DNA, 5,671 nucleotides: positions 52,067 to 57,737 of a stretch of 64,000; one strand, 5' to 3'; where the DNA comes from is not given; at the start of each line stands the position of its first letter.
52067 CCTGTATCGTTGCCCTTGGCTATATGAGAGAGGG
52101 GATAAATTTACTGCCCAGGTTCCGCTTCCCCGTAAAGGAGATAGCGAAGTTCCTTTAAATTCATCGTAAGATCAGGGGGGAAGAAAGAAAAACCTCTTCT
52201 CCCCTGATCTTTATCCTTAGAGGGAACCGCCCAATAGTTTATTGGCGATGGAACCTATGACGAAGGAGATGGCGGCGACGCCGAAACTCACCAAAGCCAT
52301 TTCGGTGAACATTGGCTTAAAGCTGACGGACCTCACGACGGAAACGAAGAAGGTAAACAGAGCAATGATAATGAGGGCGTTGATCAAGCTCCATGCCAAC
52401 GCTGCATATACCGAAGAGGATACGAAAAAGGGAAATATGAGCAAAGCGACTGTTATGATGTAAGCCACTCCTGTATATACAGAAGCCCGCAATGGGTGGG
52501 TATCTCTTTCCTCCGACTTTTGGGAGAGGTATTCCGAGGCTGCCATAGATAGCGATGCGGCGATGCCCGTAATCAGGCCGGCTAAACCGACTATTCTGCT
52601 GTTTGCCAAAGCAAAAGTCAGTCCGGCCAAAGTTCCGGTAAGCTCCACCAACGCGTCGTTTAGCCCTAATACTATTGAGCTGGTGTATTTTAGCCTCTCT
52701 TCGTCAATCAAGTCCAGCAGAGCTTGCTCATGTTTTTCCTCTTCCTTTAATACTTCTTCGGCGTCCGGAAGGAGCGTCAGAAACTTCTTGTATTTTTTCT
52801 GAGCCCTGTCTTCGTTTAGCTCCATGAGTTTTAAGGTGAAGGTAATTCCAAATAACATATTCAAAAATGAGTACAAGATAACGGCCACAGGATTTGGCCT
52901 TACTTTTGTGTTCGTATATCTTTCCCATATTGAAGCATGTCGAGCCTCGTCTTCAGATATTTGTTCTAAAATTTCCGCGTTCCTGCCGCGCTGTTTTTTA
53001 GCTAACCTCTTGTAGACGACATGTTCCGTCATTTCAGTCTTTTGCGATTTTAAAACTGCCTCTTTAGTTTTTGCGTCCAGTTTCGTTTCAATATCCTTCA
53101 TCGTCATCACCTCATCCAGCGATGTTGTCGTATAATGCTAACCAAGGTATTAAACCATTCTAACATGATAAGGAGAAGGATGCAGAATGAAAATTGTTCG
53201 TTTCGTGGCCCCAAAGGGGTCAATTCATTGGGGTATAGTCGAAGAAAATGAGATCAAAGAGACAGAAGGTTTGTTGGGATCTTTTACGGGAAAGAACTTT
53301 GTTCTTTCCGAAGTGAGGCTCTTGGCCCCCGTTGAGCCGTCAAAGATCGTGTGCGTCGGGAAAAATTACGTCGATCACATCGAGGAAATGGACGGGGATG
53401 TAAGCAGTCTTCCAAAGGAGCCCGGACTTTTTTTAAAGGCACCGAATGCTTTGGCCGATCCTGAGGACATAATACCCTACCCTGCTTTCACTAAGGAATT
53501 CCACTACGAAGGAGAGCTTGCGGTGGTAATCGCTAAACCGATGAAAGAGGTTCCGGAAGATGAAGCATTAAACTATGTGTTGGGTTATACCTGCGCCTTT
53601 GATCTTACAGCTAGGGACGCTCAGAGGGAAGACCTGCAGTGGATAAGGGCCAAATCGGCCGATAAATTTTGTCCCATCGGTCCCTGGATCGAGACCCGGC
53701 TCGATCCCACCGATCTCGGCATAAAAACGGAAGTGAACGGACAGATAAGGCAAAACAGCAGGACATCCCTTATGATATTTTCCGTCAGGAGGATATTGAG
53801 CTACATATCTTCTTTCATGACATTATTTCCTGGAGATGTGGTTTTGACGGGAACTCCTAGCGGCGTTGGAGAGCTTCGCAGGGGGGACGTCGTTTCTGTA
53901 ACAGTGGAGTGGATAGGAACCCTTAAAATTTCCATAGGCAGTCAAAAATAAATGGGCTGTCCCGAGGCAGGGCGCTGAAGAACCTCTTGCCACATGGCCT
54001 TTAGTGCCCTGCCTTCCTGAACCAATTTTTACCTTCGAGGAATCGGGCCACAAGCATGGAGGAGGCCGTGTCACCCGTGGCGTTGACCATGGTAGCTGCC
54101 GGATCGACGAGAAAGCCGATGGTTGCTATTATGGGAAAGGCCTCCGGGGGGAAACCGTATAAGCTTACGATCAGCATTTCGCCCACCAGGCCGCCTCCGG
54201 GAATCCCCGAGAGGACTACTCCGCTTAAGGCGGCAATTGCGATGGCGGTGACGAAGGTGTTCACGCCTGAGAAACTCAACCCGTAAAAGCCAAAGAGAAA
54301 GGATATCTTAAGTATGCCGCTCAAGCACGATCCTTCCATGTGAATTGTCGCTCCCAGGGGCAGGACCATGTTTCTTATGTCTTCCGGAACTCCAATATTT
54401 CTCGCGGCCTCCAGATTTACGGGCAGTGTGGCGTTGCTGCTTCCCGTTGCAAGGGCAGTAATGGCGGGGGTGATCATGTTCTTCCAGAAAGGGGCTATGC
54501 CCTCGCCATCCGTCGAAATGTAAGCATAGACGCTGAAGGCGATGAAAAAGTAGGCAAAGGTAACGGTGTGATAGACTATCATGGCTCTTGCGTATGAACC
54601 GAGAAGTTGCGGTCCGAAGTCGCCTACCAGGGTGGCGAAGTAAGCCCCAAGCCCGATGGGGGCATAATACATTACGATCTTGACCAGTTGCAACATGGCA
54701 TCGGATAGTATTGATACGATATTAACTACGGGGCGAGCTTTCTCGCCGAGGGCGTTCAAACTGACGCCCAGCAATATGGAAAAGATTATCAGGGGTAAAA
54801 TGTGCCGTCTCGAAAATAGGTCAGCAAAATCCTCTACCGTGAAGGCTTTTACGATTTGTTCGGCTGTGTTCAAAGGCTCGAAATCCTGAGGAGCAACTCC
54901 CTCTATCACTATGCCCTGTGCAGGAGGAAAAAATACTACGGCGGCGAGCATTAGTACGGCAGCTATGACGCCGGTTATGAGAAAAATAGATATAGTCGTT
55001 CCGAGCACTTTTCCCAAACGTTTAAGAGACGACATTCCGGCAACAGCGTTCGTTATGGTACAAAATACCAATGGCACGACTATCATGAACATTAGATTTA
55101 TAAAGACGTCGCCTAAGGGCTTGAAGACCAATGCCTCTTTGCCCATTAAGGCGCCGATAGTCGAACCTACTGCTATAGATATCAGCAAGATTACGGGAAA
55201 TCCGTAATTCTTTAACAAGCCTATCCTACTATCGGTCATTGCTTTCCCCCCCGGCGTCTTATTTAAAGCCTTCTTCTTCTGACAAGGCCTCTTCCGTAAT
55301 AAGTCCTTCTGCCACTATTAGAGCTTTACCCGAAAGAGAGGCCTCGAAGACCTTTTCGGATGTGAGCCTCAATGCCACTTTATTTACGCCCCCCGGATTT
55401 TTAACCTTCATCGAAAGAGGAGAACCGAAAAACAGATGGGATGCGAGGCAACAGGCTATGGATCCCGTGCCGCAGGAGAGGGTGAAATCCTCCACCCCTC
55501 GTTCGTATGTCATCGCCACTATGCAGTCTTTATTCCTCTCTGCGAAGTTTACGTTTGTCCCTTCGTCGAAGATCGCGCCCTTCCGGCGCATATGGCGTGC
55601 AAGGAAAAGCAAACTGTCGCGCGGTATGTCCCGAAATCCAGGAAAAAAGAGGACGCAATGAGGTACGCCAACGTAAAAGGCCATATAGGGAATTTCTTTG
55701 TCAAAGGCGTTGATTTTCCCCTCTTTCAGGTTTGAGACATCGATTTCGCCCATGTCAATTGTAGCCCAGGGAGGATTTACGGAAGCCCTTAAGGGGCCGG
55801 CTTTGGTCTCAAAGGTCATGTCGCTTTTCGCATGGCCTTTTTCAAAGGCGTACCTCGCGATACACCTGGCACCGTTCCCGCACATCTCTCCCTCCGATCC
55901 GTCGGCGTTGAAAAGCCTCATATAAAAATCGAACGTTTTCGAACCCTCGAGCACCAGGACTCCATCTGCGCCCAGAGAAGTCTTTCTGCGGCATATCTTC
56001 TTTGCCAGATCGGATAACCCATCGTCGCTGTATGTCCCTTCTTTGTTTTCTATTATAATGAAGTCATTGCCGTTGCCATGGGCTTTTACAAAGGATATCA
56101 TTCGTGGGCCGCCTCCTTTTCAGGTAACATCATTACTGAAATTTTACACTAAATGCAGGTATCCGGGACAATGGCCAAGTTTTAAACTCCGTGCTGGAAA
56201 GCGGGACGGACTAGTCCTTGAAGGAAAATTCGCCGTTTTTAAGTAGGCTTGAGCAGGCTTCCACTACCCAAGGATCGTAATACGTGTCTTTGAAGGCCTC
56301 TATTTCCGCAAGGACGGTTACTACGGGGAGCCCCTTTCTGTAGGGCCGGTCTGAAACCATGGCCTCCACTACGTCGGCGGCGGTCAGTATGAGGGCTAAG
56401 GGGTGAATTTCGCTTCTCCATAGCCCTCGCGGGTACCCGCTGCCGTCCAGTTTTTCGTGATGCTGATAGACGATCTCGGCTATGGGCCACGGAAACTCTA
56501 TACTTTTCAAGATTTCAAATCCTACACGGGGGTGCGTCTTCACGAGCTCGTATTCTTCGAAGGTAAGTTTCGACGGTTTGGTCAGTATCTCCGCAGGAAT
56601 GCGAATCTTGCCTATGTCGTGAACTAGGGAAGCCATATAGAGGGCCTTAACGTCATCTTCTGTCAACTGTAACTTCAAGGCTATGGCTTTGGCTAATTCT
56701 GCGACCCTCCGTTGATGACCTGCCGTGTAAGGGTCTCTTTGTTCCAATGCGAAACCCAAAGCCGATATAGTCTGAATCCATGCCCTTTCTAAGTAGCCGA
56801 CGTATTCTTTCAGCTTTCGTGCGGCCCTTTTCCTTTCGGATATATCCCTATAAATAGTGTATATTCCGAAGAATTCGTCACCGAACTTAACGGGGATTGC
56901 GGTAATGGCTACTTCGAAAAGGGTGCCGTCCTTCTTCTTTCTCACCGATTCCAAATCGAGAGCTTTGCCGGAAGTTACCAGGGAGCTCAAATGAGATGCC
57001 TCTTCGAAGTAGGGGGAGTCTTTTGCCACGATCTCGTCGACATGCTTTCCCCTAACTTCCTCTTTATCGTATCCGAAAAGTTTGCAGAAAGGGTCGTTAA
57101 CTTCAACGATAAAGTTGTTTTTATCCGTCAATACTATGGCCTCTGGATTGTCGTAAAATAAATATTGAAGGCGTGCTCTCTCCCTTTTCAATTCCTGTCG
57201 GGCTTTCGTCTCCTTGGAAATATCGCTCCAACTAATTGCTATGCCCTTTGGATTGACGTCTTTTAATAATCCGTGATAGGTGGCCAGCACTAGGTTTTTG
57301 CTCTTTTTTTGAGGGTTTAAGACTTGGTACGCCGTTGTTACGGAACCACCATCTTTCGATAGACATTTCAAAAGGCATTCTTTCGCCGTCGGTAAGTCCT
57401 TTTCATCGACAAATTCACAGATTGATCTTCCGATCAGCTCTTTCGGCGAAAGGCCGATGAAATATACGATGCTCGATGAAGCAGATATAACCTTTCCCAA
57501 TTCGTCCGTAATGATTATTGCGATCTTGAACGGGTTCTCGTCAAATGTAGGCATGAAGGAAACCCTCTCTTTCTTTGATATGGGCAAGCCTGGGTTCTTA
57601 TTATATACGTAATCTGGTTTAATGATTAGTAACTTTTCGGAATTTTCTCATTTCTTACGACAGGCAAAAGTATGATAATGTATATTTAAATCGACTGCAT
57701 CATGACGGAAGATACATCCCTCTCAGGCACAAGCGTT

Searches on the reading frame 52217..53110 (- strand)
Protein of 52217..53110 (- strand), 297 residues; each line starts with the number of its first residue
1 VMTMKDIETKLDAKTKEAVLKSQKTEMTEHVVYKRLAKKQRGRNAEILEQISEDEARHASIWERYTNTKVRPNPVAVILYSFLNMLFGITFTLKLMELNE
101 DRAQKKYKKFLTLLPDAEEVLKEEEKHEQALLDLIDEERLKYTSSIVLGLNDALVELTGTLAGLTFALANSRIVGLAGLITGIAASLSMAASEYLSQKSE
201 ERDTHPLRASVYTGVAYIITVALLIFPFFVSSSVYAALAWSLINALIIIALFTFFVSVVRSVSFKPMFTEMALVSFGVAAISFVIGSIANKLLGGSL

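Call 10: search_protein_families(library=pfam, proteins=[window:52217-53110:-], max_evalue=0.001)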
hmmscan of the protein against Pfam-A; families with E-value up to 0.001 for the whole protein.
window:52217-53110:- (297 aa): 2 families
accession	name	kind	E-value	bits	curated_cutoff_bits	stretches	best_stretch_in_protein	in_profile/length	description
PF01988.24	VIT1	-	8.8e-14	52.3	28.1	2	144-201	2-60/214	VIT family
PF02915.23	Rubrerythrin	-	8.7e-05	23.4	22.8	1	19-138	3-126/137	Rubrerythrin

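Call 55: search_protein_families(library=ncbifam, proteins=[window:52217-53110:-], max_evalue=0.001)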
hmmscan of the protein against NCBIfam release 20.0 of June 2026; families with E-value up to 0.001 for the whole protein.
window:52217-53110:- (297 aa): 0 families

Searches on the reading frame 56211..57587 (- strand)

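Call 59: search_protein_families(library=pfam, proteins=[window:56211-57587:-], max_evalue=0.00001)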
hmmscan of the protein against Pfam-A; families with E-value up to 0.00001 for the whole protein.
window:56211-57587:- (458 aa): 8 families
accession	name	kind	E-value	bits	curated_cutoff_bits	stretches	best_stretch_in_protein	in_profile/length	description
PF13487.12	HD_5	-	1.7e-36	126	27.2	1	281-440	7-169/170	HD domain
PF13426.13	PAS_9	-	3.2e-24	85.6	27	1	148-251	1-103/103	PAS domain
PF01966.28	HD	-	4.7e-23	82.1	22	1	289-410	2-116/116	HD domain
PF00989.32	PAS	-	7.6e-18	65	22.6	1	142-238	5-101/113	PAS fold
PF08447.18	PAS_3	-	7.4e-11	42.6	25.6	0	161-233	2-75/89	PAS fold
PF08448.16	PAS_4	-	2.1e-10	41.2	23.1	1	148-254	5-110/110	PAS fold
PF13188.13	PAS_8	-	2.9e-07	30.6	21.8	1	138-195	1-55/65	PAS domain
PF08668.18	HDOD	-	6.9e-06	26.1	22.9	0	290-378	97-195/196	HDOD domain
